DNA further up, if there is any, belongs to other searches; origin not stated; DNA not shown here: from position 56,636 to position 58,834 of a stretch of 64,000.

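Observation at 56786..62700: Two-gene candidate defence system: CHAT protease directly followed by a 1333-aa STAND NTPase with a possible nuclease-like N-terminus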

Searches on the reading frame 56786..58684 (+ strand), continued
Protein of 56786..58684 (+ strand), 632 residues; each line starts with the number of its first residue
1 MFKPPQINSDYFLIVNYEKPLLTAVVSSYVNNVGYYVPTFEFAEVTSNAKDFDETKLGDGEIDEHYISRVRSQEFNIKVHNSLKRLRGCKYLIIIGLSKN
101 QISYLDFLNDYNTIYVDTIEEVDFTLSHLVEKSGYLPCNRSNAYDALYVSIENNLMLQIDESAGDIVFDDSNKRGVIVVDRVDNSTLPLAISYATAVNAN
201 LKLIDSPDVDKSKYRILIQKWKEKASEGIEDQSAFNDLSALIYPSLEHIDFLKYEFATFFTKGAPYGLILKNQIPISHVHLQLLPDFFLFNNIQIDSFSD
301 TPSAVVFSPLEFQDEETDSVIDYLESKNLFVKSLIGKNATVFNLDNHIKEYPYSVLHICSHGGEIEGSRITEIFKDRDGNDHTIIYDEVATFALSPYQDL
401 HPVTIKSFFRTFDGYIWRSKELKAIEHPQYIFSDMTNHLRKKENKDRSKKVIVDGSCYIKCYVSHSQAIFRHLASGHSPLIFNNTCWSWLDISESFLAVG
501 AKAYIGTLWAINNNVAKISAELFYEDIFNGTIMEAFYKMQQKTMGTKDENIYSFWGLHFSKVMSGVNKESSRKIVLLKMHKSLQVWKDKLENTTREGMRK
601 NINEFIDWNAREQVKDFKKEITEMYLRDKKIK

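Call 43: predict_structure(alignment_id=A1)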
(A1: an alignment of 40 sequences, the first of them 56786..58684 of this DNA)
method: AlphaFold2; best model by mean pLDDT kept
length: 632 residues; sequences in the alignment: 40
mean_pLDDT: 90.4   pTM: 0.90
mean pLDDT of the five models: 90.4, 89.7, 89.3, 88.8, 88.2
residues with pLDDT >= 90: 457; 70-90: 149; 50-70: 23; < 50: 3
segments of 3 or more residues with pLDDT < 50: none
pLDDT, mean of each block of 10 residues (from residue 1): 86 98 98 96 94 77 90 94 92 98 97 97 94 95 95 96 82 91 95 96 90 90 69 93 94 96 94 95 94 70 89 71 95 92 91 92 89 95 95 83 88 93 92 92 86 88 87 77 90 91 93 90 94 95 90 95 91 91 91 88 91 91 79 58
secondary structure, 60 per line:
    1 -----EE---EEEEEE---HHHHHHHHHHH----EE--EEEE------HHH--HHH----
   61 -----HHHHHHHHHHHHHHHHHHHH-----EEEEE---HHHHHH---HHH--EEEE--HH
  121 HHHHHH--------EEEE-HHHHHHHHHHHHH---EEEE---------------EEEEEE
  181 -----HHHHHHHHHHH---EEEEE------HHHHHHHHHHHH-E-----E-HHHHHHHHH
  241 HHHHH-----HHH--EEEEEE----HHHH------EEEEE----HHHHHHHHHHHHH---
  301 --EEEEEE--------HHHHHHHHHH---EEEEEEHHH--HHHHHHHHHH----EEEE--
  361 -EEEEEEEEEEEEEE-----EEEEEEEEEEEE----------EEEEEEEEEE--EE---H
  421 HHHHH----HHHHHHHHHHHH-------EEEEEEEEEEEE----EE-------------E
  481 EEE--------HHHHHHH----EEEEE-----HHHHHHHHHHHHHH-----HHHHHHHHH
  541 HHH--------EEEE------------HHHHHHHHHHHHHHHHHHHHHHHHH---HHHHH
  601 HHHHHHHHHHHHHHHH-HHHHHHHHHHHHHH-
elements in order: E11-16 H20-30 E39-42 H66-85 E91-95 H99-104 E113-116 H119-126 E135-138 H140-152 E156-159 E175-180 H186-196 E200-204 H211-222 H232-245 E256-261 H266-269 E276-280 H285-297 E303-308 H317-326 E330-335 H341-350 E355-358 E362-375 E381-392 E403-412 H420-425 H430-441 E449-460 E480-483 H492-498 E503-507 H513-526 H532-543 E552-555 H568-592 H596-616 H618-631

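Call 45: fold_search(model_id=the predicted structure, library=pdb)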
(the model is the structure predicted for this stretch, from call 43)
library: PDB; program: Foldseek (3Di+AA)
matches with E <= 10: 795; with E <= 0.001: 21
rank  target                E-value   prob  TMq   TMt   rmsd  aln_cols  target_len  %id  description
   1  8tl0_C                4.7e-07  1.00  0.21  0.27  23.6       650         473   10  Structure of activated SAVED-CHAT filament (released 2024-03-06)
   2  8tl0_B                2.0e-06  1.00  0.20  0.25  23.5       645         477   11  Structure of activated SAVED-CHAT filament (released 2024-03-06)
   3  8tl0_A                4.6e-06  1.00  0.20  0.26  23.9       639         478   10  Structure of activated SAVED-CHAT filament (released 2024-03-06)
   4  8tl0_D                9.6e-06  1.00  0.21  0.26  23.7       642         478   11  Structure of activated SAVED-CHAT filament (released 2024-03-06)
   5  7y84_C                2.3e-05  1.00  0.28  0.27  11.7       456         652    9  CryoEM structure of type III-E CRISPR Craspase gRAMP-crRNA in complex with TPR-CHAT protease (released 2022-12-14)
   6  7nj1_A                3.2e-05  1.00  0.23  0.11  14.3       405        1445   10  CryoEM structure of the human Separase-Securin complex (released 2021-08-04)
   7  8eey_B                7.9e-05  1.00  0.26  0.23  10.1       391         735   11  Cas7-11 in complex with DR-mismatched target RNA, Csx29 and Csx30 (released 2022-11-16)
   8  7y8t_B                2.1e-04  0.99  0.27  0.25  19.1       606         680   10  Structure of Cas7-11-crRNA in complex with TPR-CHAT (released 2023-06-28)
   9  8rw5                  2.2e-04  1.00  0.20  0.15   9.7       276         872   12  Symmetry expansion of dimeric transmembrane anti-sigma factor DdvA (released 2024-11-06)
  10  4ief_D                2.3e-04  1.00  0.30  0.42  11.2       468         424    9  Complex of Porphyromonas gingivalis RgpB pro- and mature domains (released 2013-04-10)
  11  9hn0_B                3.1e-04  1.00  0.25  0.10  14.8       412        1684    8  Cryo-EM structure of human separase bound to SCC1 (310-550 aa) (released 2025-09-03)
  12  9hn5_A                3.6e-04  1.00  0.25  0.11  15.1       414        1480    8  Cryo-EM structure of human separase bound to phosphorylated SCC1 (100-320 aa) (released 2025-09-03)
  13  4ief_B                4.3e-04  1.00  0.30  0.42  11.4       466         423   10  Complex of Porphyromonas gingivalis RgpB pro- and mature domains (released 2013-04-10)
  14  9hm7                  4.3e-04  1.00  0.23  0.11  14.6       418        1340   10  Cryo-EM structure of apo human separase with the mutation C2029S (released 2025-09-03)
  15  9hma                  4.6e-04  1.00  0.23  0.11  16.1       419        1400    8  Cryo-EM structure of apo human separase (released 2025-09-03)
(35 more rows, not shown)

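Call 46: find_encoding_contigs(protein=P0125, flank=8000, max_places=1)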
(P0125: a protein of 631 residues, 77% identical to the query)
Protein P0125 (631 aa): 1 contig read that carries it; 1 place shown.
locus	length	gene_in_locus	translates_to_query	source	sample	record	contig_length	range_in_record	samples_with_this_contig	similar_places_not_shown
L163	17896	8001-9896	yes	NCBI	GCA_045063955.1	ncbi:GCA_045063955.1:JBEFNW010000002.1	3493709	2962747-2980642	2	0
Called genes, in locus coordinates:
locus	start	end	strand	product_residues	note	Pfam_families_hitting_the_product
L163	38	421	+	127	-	-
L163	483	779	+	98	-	-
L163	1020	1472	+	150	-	-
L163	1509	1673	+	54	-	-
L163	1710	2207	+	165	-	-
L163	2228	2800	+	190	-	-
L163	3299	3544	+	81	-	-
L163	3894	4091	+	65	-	-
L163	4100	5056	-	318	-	PF14337:Abi_alpha (weak)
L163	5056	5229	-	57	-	-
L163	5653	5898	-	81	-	PF13560:HTH_31, PF12844:HTH_19, PF01381:HTH_3, PF13443:HTH_26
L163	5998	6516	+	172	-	-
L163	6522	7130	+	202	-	-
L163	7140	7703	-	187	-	PF00589:Phage_integrase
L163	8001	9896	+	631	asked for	PF12770:CHAT (faint)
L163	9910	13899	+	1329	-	PF20720:nSTAND3 (weak), PF25199:nSTAND_NTPase5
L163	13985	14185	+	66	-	-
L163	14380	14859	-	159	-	PF13730:HTH_36 (weak)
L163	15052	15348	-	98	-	-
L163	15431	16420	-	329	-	-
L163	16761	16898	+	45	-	-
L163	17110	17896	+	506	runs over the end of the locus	PF13604:AAA_30 (faint), PF09848:SLFN-g3_helicase (weak)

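Call 47: find_encoding_contigs(protein=P0123, flank=8000, max_places=1)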
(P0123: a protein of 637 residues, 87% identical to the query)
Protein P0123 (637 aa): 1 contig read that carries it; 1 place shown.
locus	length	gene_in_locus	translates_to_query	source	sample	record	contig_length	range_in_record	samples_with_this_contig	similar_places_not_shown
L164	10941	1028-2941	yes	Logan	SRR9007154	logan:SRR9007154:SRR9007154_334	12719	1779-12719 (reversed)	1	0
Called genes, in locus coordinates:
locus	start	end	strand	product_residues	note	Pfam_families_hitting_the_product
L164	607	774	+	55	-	-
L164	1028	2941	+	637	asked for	PF12770:CHAT (faint)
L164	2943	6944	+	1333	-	PF00931:NB-ARC (faint), PF25199:nSTAND_NTPase5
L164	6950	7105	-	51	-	-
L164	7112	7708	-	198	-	PF00239:Resolvase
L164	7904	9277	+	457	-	PF00805:Pentapeptide (faint), PF13599:Pentapeptide_4 (weak)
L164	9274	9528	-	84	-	-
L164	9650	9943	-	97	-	-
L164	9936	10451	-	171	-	-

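Call 48: find_encoding_contigs(protein=P0124, flank=8000, max_places=1)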
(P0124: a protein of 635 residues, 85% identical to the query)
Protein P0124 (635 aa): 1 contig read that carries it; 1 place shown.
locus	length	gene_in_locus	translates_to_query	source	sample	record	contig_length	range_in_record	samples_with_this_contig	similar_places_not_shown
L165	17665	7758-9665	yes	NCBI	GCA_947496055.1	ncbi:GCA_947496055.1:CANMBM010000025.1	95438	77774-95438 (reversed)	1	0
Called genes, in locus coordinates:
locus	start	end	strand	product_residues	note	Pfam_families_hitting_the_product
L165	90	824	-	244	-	-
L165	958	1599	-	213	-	PF08843:AbiEii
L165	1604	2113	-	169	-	PF01381:HTH_3, PF21956:DUF6922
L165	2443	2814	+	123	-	-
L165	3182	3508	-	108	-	-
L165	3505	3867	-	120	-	-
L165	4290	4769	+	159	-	PF12844:HTH_19, PF13443:HTH_26 (faint)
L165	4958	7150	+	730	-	PF02897:Peptidase_S9_N, PF00326:Peptidase_S9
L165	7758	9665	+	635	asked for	PF12770:CHAT (faint)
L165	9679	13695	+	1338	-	PF20720:nSTAND3 (weak), PF25199:nSTAND_NTPase5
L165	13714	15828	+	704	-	PF00005:ABC_tran (faint), PF13304:AAA_21 (faint)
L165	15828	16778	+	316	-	-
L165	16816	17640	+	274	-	-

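Call 66: find_encoding_contigs(protein=P0129, flank=7000, max_places=1)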
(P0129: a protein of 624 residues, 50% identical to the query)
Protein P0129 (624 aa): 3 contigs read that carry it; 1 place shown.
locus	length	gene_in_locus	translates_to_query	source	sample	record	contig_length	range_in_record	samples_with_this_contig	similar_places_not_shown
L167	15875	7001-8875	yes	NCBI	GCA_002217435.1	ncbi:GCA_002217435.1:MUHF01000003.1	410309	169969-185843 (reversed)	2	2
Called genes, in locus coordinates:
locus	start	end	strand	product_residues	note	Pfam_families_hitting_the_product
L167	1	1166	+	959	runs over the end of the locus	PF04313:HSDR_N, PF00176:SNF2-rel_dom (faint), PF00270:DEAD, PF04851:ResIII, PF18766:SWI2_SNF2, PF22679:T1R_D3-like, PF12008:EcoR124_C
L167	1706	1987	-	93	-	PF07022:Phage_CI_repr (weak), PF01381:HTH_3, PF12844:HTH_19, PF13443:HTH_26, PF13560:HTH_31 (weak)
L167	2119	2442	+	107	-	-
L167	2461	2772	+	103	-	-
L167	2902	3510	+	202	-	PF00239:Resolvase, PF13412:HTH_24 (faint)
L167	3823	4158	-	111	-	-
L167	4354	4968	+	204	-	-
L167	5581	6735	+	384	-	PF04326:SLFN_AlbA_2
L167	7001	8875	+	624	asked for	PF12770:CHAT (faint)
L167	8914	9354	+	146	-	-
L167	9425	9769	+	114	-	-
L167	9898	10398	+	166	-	-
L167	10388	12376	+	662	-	PF04851:ResIII, PF00270:DEAD, PF00271:Helicase_C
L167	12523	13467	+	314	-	-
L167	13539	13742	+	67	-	-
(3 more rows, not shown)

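Call 67: find_encoding_contigs(protein=P0227, flank=7000, max_places=1)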
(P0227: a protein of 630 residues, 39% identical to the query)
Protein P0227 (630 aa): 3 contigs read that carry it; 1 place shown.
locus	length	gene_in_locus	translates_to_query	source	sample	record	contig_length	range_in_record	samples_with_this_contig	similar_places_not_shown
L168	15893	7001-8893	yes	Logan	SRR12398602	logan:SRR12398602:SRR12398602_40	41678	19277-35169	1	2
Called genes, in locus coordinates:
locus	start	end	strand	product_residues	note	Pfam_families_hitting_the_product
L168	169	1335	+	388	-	-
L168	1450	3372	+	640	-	PF13191:AAA_16 (faint), PF07728:AAA_5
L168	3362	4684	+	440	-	PF10117:McrBC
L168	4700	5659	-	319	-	PF02899:Phage_int_SAM_1 (weak), PF00589:Phage_integrase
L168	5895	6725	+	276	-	PF13340:DUF4096, PF01609:DDE_Tnp_1, PF13359:DDE_Tnp_4 (weak)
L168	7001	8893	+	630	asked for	PF12770:CHAT (faint)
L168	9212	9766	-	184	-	PF18736:pEK499_p136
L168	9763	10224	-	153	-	-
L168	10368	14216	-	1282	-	-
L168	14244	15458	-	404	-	-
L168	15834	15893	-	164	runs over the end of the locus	PF00239:Resolvase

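Call 85: search_dna_similar(query=window:56786-58684:+, collection=plasmids, mode=protein, max_rows=10)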
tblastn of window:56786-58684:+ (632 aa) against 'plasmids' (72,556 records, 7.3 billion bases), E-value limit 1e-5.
No match.

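Call 92: search_protein_families(library=padloc, proteins=[P0129, P0227], max_evalue=0.001)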
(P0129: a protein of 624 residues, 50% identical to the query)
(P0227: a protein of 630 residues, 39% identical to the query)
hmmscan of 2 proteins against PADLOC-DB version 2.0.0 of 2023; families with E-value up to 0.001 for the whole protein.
P0129 (624 aa): 0 families

P0227 (630 aa): 0 families
